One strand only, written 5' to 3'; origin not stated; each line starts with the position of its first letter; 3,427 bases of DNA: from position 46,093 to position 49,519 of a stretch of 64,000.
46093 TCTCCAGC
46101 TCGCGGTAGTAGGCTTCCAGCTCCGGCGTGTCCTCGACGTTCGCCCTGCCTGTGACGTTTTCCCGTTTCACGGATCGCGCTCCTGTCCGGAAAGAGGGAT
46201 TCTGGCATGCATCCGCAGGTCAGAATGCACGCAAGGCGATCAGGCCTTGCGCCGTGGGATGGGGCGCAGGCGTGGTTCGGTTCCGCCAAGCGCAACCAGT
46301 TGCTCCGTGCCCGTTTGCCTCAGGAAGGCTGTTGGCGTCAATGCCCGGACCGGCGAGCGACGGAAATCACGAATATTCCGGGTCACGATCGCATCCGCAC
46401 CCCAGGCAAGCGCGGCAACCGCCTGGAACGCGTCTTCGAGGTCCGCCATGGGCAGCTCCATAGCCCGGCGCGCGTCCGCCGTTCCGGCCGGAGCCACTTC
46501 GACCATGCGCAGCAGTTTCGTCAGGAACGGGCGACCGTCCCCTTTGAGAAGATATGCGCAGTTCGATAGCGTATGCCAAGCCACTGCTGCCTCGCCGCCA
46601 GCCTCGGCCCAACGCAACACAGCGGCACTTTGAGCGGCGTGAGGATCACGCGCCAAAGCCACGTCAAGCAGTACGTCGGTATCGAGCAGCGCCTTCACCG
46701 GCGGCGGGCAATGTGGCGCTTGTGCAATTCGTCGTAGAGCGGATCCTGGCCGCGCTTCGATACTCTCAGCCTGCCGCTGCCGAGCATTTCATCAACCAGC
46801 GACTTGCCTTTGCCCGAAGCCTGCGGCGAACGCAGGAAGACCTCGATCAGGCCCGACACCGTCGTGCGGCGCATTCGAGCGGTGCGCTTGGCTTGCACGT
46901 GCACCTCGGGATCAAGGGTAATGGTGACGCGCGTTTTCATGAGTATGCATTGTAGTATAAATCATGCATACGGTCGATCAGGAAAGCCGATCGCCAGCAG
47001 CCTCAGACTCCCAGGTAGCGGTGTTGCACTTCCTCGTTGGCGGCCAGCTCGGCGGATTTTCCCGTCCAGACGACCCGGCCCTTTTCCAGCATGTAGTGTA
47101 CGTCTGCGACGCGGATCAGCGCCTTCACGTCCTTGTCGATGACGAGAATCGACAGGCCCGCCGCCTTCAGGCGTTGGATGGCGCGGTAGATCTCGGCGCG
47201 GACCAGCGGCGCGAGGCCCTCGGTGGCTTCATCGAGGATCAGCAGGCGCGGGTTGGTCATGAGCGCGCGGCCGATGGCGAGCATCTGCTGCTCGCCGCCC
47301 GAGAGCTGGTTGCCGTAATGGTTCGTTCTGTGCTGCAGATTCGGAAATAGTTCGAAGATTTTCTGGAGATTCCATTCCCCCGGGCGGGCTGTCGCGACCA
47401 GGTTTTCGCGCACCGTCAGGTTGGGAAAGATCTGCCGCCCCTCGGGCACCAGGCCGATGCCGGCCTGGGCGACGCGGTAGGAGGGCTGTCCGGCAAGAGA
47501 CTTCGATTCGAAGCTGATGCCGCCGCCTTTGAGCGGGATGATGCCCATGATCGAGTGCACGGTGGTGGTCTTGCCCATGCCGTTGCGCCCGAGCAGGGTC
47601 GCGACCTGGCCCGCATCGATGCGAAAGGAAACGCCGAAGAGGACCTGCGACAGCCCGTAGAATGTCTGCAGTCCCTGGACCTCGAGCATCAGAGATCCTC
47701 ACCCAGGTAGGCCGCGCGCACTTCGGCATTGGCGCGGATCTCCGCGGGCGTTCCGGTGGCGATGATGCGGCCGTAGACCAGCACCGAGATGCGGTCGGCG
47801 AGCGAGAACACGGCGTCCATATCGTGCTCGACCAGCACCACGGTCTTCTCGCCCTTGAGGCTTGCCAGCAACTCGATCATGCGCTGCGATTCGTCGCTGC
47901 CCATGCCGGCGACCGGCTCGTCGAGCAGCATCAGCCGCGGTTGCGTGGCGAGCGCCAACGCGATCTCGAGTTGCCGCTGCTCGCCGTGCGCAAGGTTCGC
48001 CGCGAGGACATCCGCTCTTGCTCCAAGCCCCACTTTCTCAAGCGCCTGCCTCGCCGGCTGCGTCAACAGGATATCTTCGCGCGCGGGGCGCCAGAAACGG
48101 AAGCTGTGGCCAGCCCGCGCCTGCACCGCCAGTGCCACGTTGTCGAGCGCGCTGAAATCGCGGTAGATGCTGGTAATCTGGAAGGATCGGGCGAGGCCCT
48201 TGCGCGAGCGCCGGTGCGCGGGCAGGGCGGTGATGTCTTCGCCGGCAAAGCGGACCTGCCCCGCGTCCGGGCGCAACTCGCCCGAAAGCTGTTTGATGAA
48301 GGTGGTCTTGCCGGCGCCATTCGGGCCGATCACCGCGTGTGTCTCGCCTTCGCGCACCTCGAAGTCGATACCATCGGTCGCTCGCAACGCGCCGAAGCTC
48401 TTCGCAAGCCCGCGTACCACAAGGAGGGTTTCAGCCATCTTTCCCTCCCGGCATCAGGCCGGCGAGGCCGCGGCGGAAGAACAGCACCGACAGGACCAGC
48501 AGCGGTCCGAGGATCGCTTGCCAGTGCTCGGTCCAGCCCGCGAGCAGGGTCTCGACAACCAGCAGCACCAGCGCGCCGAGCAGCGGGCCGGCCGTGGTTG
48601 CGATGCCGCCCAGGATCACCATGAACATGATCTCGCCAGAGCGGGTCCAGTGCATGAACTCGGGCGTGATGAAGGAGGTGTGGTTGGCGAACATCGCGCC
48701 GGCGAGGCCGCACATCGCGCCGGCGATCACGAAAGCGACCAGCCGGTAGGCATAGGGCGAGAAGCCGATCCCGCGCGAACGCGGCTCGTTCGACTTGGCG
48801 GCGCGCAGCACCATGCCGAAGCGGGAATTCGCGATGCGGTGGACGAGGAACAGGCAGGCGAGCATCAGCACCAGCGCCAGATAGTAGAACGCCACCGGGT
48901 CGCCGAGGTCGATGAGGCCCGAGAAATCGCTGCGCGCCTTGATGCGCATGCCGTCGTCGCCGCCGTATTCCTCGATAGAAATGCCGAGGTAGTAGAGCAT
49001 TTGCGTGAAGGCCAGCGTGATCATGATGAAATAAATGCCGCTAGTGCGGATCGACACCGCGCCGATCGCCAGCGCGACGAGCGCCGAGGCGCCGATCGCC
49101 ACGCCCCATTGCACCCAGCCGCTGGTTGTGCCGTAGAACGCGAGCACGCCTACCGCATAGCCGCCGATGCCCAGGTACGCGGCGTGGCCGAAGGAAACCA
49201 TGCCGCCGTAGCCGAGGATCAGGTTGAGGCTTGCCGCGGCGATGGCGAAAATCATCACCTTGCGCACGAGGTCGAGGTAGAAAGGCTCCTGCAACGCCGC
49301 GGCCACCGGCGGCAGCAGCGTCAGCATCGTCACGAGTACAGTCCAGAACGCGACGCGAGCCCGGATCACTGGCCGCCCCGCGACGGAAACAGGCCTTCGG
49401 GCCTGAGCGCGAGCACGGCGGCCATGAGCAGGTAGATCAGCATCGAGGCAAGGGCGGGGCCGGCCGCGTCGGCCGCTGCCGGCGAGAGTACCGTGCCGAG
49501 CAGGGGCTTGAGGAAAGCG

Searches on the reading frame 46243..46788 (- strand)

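Call 24: search_protein_families(library=pfam, max_evalue=0.00001, proteins=[window:46243-46788:-])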
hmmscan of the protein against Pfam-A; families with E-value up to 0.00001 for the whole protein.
window:46243-46788:- (182 aa): 1 family
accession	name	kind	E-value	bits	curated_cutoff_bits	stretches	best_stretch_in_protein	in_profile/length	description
PF13470.12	PIN_3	-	1.2e-13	52.3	27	1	32-140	1-115/115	PIN domain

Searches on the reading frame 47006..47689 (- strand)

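Call 21: search_protein_families(library=pfam, max_evalue=0.00001, proteins=[window:47006-47689:-])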
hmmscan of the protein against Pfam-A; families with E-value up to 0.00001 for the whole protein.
seq(228 aa): 1 family
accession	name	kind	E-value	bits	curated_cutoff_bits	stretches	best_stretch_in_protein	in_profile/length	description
PF00005.33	ABC_tran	-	4.8e-29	102.1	25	1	19-156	3-136/137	ABC transporter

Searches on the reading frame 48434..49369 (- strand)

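Call 21: search_protein_families(library=pfam, max_evalue=0.00001, proteins=[window:48434-49369:-])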
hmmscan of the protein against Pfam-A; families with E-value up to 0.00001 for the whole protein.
seq(312 aa): 1 family
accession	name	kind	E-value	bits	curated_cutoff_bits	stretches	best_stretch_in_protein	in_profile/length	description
PF02653.21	BPD_transp_2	-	1.5e-34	119.8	26.8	1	32-294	3-268/269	Branched-chain amino acid transport system / permease component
